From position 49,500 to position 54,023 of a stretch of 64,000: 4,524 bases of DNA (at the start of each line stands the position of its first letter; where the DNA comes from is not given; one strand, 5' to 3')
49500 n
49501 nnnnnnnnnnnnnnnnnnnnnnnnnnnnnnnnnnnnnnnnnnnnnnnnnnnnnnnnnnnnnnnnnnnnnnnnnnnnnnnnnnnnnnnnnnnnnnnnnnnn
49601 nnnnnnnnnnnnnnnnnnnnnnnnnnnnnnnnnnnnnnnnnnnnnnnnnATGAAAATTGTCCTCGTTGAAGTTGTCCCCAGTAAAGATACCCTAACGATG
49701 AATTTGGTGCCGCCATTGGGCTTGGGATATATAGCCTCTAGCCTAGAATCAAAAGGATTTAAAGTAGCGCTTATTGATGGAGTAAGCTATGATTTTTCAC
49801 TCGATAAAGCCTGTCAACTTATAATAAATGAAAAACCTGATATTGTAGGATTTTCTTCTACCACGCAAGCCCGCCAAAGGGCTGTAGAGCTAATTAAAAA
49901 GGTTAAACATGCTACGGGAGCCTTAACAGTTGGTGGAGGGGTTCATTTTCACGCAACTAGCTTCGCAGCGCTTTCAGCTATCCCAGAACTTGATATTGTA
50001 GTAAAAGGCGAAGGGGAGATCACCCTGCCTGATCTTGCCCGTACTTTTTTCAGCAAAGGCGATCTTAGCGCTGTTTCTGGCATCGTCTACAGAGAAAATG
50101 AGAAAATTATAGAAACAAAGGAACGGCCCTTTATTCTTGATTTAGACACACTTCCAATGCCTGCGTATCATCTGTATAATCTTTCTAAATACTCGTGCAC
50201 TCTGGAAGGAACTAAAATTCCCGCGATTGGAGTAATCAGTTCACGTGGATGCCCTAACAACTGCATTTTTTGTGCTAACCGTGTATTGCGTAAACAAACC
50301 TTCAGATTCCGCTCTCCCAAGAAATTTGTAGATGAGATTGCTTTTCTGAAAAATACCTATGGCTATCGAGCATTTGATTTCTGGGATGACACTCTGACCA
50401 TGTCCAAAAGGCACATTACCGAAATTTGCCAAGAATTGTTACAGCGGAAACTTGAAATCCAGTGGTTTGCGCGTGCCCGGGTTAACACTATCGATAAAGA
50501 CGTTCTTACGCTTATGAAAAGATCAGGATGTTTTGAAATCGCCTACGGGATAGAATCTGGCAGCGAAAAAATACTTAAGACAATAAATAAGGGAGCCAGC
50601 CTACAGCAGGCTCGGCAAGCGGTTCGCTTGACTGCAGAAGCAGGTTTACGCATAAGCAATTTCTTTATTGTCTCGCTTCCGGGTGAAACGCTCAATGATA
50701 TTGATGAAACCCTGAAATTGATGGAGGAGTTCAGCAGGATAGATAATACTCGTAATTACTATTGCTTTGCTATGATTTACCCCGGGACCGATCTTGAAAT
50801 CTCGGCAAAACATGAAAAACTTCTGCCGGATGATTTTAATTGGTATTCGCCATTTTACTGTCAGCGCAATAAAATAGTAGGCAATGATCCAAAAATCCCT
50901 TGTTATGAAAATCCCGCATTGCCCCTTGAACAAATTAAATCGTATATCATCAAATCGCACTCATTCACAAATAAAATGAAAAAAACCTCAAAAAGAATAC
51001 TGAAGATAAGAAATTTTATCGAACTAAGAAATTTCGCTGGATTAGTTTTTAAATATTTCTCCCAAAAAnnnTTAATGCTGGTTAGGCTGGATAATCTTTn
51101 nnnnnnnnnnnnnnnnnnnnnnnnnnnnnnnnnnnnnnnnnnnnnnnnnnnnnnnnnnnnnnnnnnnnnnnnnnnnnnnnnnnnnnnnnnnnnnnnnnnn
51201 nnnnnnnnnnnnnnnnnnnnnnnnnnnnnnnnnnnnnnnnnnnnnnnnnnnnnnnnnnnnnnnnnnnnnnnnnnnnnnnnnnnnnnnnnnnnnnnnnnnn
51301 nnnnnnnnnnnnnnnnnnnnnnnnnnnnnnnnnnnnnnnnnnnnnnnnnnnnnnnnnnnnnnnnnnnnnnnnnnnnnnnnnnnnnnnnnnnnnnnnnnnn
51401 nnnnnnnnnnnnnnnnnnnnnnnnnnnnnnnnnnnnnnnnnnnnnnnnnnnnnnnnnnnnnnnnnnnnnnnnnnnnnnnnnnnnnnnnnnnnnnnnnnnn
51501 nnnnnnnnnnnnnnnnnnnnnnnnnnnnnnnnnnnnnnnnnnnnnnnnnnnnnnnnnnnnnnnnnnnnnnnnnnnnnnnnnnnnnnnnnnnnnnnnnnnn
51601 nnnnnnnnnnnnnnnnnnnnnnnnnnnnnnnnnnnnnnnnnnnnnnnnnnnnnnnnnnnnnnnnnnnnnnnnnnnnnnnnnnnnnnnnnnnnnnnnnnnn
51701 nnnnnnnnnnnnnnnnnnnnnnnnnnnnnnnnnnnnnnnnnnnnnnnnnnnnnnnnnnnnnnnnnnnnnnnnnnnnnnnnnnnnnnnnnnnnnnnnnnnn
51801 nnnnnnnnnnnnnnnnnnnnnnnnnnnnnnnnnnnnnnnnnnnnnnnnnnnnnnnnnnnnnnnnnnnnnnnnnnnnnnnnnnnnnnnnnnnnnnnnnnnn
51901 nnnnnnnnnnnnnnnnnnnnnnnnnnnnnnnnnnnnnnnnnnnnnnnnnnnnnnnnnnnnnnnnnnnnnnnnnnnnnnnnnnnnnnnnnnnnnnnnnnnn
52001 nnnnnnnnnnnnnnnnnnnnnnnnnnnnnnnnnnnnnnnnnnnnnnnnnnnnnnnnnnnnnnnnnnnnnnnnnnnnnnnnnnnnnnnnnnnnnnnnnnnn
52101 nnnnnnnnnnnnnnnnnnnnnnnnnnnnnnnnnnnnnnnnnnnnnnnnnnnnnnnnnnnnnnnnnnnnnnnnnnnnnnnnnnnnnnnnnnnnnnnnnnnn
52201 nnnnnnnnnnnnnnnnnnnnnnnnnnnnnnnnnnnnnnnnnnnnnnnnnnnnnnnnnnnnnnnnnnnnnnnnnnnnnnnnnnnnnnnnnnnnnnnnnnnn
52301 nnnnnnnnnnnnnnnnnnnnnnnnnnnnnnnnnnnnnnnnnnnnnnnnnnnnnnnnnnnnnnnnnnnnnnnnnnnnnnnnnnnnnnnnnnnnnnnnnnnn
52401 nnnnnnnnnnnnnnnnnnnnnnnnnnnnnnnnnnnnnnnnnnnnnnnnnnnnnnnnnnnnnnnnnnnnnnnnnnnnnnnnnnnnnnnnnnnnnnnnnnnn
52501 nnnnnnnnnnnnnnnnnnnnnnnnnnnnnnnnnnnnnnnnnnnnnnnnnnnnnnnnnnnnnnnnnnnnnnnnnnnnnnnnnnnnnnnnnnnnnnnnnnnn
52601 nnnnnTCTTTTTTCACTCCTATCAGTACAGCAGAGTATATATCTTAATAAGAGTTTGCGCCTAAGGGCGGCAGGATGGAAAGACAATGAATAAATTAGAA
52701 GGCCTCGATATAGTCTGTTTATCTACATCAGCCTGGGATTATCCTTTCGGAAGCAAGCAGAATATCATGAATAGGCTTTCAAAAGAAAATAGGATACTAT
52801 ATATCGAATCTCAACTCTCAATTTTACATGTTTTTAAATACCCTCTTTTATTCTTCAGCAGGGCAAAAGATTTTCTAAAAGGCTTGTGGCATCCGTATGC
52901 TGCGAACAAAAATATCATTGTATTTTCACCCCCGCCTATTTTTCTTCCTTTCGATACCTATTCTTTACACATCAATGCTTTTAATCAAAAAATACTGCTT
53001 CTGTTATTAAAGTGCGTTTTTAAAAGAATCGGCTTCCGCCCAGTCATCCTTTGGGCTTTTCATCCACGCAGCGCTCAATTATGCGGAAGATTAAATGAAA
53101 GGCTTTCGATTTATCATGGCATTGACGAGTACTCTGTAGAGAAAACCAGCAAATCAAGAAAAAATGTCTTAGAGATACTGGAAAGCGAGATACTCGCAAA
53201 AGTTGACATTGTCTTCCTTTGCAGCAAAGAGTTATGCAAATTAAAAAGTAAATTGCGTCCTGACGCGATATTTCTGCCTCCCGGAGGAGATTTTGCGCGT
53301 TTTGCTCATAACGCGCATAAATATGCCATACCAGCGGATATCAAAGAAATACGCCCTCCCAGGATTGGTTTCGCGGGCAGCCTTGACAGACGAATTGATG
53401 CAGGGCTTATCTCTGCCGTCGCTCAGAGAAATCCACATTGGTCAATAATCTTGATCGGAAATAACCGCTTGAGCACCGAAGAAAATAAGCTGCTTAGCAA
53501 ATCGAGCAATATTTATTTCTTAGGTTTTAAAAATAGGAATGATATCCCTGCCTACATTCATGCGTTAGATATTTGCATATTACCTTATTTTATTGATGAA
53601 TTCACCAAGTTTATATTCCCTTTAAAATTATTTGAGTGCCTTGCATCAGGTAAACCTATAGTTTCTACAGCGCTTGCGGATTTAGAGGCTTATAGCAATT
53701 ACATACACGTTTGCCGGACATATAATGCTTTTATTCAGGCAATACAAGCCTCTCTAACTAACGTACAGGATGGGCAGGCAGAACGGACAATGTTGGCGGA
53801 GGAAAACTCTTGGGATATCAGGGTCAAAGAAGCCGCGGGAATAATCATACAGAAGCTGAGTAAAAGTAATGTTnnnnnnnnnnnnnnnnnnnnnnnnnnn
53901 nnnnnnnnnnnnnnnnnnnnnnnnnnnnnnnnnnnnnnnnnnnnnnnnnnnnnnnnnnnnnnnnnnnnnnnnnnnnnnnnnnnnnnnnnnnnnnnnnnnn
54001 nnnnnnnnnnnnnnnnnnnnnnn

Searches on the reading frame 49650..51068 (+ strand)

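Call 3: search_protein_families(library=pfam, proteins=[window:49650-51068:+], max_evalue=0.01)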
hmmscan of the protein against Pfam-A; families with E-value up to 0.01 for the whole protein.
window:49650-51068:+ (473 aa): 2 families
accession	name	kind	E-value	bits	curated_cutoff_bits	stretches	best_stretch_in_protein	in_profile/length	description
PF04055.27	Radical_SAM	-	1.1e-22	81.5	29.5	1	195-357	1-165/166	Radical SAM superfamily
PF02310.24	B12-binding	-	9.3e-18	64.7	32.1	1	20-129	12-120/121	B12 binding domain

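Call 4: search_protein_families(library=ncbifam, proteins=[window:49650-51068:+], max_evalue=0.01)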
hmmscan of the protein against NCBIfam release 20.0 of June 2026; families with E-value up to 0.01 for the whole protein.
window:49650-51068:+ (473 aa): 37 families (the best 25 are shown)
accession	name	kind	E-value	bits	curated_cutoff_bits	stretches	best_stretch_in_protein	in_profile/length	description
TIGR02026.1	BchE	equivalog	2.9e-61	207.9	481.35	1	20-363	20-367/497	magnesium-protoporphyrin IX monomethyl ester anaerobic oxidative cyclase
NF050148.1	rSAM_ApyD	equivalog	3.8e-55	187.5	750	1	1-370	1-375/645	RiPP biosynthesis radical SAM protein ApyD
TIGR03471.1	HpnJ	equivalog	2.2e-47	162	577.6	1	41-395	49-396/472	hopanoid biosynthesis associated radical SAM protein HpnJ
TIGR03975.1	rSAM_ocin_1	subfamily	7e-45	153.6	281.85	1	51-361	117-430/606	RiPP maturation radical SAM C-methyltransferase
NF038361.1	rSAM_Sden_1168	equivalog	1.1e-42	146.4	575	1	18-362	81-452/560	Sden_1168 family B12-binding radical SAM P-methyltransferase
TIGR04072.2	rSAM_ladder_B12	equivalog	2.6e-42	145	360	1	19-406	15-392/443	lipid biosynthesis B12-binding/radical SAM protein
TIGR04385.1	B12_rSAM_cofa1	equivalog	8.7e-39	133.9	450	1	4-368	3-371/438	B12 lower ligand biosynthesis radical SAM protein BzaD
TIGR04479.1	bcpD_PhpK_rSAM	subfamily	9.9e-38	129.7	600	1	12-361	62-409/504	PhpK family radical SAM P-methyltransferase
TIGR04013.1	B12_SAM_MJ_1487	hypoth_equivalog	3e-34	118.5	251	1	52-386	32-357/382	TIGR04013 family B12-binding domain/radical SAM domain-containing protein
TIGR04014.1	B12_SAM_MJ_0865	equivalog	2.7e-32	112.1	360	1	65-366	43-340/434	methyl-coenzyme M reductase glutamine C-methyltransferase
TIGR04367.1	HpnR_B12_rSAM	equivalog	1.7e-25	89.5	650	1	18-339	18-331/490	hopanoid C-3 methylase HpnR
TIGR04295.1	B12_rSAM_oligo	hypoth_equivalog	9.3e-24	83.9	400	1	22-327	25-327/422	TIGR04295 family B12-binding domain-containing radical SAM protein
NF033070.1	rSAM_AprD4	equivalog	5.4e-23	81.6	500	1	136-390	143-394/456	AprD4 family radical SAM diol-dehydratase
TIGR04190.1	B12_SAM_Ta0216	equivalog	5.6e-23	81.3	500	1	6-363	24-400/554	TIGR04190 family B12-binding domain/radical SAM domain protein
NF045585.1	rSAM_slr0320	equivalog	7e-21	74.3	775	1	83-410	133-461/511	photosystem II high light acclimation radical SAM protein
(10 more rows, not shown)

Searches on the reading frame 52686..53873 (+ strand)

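Call 10: search_protein_families(library=pfam, proteins=[window:52686-53873:+], max_evalue=0.0001)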
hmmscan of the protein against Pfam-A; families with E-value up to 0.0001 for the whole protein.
window:52686-53873:+ (396 aa): 2 families
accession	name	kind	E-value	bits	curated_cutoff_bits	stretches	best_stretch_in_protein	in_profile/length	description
PF13692.12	Glyco_trans_1_4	-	1.6e-12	48.3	27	1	225-358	2-141/142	Glycosyl transferases group 1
PF00534.26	Glycos_transf_1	-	4.1e-07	30.1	26.4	1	241-329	33-123/172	Glycosyl transferases group 1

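Call 65: search_protein_families(library=ncbifam, proteins=[window:52686-53873:+], max_evalue=1e-10)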
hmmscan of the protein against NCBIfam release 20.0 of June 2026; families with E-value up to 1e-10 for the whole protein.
window:52686-53873:+ (396 aa): 1 family
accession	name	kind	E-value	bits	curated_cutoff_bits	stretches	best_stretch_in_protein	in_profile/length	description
NF047676.1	TeichurnBiosyTuaH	equivalog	8.7e-31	107.1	550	1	94-378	74-375/384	teichuronic acid biosynthesis protein TuaH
